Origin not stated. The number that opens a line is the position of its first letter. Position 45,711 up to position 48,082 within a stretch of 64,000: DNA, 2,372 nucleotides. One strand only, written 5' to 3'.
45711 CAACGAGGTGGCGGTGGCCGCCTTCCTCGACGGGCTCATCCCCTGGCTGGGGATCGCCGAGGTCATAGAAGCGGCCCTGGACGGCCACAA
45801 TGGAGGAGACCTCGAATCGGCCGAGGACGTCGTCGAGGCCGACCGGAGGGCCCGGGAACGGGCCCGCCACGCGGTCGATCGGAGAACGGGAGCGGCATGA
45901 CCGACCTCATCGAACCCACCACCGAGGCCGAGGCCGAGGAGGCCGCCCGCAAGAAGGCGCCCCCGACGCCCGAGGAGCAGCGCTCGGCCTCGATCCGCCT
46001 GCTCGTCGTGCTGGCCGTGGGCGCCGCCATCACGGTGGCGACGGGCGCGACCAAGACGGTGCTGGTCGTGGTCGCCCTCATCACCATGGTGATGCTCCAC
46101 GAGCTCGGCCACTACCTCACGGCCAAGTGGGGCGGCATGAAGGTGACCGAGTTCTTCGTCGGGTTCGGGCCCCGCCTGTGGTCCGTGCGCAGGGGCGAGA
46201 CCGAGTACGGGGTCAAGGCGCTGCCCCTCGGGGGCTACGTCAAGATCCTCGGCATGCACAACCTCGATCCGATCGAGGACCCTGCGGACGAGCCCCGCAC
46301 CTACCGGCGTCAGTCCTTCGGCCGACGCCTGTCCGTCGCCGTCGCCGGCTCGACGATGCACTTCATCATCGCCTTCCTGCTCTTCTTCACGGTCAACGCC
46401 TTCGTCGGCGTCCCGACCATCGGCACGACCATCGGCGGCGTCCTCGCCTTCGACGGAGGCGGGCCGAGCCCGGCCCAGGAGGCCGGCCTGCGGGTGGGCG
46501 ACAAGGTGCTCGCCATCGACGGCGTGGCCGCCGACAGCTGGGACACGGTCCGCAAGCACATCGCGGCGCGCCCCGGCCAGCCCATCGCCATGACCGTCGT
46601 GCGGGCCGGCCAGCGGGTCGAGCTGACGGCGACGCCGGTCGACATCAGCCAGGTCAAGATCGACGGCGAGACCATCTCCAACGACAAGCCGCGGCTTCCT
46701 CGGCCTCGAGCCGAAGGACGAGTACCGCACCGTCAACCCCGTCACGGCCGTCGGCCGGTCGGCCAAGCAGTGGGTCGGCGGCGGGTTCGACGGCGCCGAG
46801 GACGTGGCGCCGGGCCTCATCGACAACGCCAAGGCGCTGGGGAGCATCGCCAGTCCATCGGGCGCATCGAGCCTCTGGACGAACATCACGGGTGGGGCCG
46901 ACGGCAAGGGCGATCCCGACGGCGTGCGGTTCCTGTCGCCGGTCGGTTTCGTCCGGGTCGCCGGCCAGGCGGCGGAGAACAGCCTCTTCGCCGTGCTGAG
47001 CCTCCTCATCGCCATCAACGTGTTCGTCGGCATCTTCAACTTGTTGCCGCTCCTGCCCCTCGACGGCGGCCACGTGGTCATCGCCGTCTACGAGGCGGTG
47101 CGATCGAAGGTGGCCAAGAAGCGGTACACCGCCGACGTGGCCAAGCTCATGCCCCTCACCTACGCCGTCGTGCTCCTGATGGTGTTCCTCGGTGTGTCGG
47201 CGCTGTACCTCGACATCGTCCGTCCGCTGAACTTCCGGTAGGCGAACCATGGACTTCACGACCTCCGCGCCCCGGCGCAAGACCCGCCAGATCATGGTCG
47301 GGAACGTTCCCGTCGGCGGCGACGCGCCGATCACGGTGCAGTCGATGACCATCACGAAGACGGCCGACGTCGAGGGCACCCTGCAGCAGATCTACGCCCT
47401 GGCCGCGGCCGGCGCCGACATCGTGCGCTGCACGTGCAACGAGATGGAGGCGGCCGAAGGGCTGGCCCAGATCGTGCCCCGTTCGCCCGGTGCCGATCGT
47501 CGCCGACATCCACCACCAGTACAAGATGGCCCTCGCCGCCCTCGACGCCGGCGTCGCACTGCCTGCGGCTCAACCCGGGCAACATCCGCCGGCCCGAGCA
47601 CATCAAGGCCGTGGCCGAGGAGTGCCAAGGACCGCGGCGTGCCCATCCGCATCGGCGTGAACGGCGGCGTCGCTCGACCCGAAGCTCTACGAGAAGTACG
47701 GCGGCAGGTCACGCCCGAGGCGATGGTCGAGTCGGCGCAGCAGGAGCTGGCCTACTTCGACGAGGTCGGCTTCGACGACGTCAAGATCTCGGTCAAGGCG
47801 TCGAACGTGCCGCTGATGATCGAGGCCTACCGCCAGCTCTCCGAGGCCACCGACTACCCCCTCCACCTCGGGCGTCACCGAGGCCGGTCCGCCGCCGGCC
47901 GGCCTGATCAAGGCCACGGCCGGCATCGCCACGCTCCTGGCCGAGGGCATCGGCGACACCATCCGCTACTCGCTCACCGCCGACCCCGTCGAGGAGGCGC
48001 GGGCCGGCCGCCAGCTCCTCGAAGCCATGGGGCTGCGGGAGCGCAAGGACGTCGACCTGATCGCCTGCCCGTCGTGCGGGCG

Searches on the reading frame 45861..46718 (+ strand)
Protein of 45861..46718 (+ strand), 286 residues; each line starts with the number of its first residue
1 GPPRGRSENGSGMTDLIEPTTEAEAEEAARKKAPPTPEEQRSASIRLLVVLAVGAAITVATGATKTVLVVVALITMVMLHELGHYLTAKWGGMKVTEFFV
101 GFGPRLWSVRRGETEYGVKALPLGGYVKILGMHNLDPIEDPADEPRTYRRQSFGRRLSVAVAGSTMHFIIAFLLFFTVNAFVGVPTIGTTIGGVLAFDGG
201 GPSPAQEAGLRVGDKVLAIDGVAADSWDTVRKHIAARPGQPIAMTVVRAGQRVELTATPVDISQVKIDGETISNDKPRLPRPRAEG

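Call 46: search_protein_families(library=pfam, proteins=[window:45861-46718:+], max_evalue=0.00001)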
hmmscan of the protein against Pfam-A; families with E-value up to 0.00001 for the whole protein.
window:45861-46718:+ (286 aa): 3 families
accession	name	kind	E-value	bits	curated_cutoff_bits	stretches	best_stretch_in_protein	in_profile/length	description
PF02163.28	Peptidase_M50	-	5e-29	101.6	27.2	1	70-224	3-106/221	Peptidase family M50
PF17820.7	PDZ_6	-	4.6e-09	36.3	27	1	203-248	9-54/54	PDZ domain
PF13180.12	PDZ_2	-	1.2e-07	32.4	27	1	203-256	23-77/80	PDZ domain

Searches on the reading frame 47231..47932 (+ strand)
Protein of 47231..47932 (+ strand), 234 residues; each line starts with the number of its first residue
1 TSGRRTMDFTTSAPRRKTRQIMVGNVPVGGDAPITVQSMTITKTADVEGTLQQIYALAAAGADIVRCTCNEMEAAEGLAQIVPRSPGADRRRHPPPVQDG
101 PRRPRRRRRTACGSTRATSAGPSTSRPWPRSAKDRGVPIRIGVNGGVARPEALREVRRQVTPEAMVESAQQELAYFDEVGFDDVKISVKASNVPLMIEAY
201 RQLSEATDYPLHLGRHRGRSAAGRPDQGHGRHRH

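Call 46: search_protein_families(library=pfam, proteins=[window:47231-47932:+], max_evalue=0.00001)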
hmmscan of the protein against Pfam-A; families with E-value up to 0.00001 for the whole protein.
window:47231-47932:+ (234 aa): 1 family
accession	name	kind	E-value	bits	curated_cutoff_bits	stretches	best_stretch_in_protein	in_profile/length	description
PF04551.19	GcpE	-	2.6e-47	161.9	32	2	130-214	112-195/343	GcpE protein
